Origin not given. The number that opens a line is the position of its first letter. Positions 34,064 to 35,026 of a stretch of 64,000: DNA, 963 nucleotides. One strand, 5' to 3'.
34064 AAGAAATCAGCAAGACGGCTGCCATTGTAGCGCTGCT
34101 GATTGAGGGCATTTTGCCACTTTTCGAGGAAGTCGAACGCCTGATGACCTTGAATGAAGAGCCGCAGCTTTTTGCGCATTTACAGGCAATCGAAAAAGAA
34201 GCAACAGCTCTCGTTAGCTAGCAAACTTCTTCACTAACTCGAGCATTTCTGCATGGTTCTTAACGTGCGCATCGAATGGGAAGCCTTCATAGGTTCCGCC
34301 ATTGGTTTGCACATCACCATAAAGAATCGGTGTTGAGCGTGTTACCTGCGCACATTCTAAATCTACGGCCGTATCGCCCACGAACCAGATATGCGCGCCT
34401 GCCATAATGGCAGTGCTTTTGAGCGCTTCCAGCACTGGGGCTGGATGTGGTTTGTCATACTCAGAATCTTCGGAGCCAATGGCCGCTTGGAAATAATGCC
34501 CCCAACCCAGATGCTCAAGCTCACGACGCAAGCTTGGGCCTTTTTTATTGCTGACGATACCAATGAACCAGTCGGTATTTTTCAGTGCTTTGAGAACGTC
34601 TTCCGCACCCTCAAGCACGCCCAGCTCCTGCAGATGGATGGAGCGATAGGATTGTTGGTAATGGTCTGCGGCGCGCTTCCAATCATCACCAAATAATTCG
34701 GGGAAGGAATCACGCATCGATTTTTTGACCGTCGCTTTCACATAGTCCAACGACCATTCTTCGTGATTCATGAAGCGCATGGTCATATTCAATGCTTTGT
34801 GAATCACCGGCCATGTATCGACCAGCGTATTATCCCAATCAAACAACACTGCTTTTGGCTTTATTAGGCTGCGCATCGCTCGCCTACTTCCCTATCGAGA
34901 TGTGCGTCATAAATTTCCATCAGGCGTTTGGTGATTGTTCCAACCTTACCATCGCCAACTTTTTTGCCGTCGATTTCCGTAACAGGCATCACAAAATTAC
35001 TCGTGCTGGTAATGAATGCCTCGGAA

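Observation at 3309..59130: Shared 46-nt promoter module (Pho-box-like 7-4-7 direct repeat, fixed N19, -10) in front of scattered orphan genes: a candidate dispersed regulon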

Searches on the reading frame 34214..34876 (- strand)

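Call 14: search_protein_families(library=pfam, proteins=[window:34214-34876:-], max_evalue=0.001)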
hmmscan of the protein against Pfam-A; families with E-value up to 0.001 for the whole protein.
window:34214-34876:- (220 aa): 3 families
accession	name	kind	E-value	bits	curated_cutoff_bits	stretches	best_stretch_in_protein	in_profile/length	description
PF13419.12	HAD_2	-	1.3e-32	113.8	23.8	1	10-177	1-169/178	Haloacid dehalogenase-like hydrolase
PF00702.32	Hydrolase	-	6.7e-20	72.7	26.4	1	8-176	2-187/191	haloacid dehalogenase-like hydrolase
PF12710.13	HAD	-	1.6e-07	32.4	27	1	10-177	1-189/189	haloacid dehalogenase-like hydrolase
